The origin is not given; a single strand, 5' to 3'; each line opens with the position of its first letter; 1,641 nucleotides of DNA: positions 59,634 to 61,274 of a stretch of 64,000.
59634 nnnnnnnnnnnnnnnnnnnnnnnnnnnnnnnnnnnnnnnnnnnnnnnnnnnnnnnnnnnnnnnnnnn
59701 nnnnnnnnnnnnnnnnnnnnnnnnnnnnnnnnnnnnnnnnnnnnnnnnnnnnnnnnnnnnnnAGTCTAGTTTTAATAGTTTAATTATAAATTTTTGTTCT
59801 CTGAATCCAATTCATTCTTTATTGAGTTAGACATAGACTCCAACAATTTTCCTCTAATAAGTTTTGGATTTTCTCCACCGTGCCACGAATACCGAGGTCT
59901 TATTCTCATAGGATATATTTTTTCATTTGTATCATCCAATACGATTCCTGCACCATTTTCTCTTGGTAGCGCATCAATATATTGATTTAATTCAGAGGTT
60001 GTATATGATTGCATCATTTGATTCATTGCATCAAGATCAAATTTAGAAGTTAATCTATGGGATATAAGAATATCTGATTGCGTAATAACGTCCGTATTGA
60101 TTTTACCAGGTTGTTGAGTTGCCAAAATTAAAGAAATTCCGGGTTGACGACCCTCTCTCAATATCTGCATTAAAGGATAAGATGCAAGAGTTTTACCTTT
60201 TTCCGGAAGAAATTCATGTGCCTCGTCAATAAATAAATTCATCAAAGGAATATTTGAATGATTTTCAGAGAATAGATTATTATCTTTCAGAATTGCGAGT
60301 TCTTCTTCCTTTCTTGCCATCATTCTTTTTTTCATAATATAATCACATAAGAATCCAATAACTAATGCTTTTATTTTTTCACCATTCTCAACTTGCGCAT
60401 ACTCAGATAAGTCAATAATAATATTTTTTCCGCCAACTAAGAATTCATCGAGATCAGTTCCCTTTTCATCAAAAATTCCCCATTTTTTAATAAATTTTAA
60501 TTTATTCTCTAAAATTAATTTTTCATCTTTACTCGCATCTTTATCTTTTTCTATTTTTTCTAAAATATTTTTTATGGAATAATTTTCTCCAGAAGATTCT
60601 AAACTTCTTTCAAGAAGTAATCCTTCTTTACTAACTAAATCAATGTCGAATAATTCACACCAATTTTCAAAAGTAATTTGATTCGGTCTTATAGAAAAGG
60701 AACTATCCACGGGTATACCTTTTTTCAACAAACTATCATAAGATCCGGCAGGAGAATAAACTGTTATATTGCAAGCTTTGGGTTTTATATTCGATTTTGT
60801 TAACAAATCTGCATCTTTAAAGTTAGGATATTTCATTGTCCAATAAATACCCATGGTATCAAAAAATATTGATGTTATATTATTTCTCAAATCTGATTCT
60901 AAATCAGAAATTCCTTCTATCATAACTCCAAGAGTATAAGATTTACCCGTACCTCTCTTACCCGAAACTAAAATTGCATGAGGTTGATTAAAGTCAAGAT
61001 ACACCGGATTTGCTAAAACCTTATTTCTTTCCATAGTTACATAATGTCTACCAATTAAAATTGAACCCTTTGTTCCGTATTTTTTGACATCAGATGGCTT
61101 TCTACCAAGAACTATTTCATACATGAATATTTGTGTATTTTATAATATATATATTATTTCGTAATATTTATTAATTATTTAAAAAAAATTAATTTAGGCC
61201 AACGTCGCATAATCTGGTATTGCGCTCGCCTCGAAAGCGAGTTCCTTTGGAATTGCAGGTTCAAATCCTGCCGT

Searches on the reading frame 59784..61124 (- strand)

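Call 67: search_protein_families(library=pfam, proteins=[window:59784-61124:-], max_evalue=0.00001)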
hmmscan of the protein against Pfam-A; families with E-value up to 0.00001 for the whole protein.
window:59784-61124:- (446 aa): 2 families
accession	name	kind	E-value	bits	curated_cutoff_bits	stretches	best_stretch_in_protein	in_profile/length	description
PF01935.23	DUF87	-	3.1e-12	47.5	23.2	1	39-243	12-205/220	Helicase HerA, central domain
PF05872.18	HerA_C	-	2.4e-06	26.9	22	0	291-378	255-343/502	Helicase HerA-like C-terminal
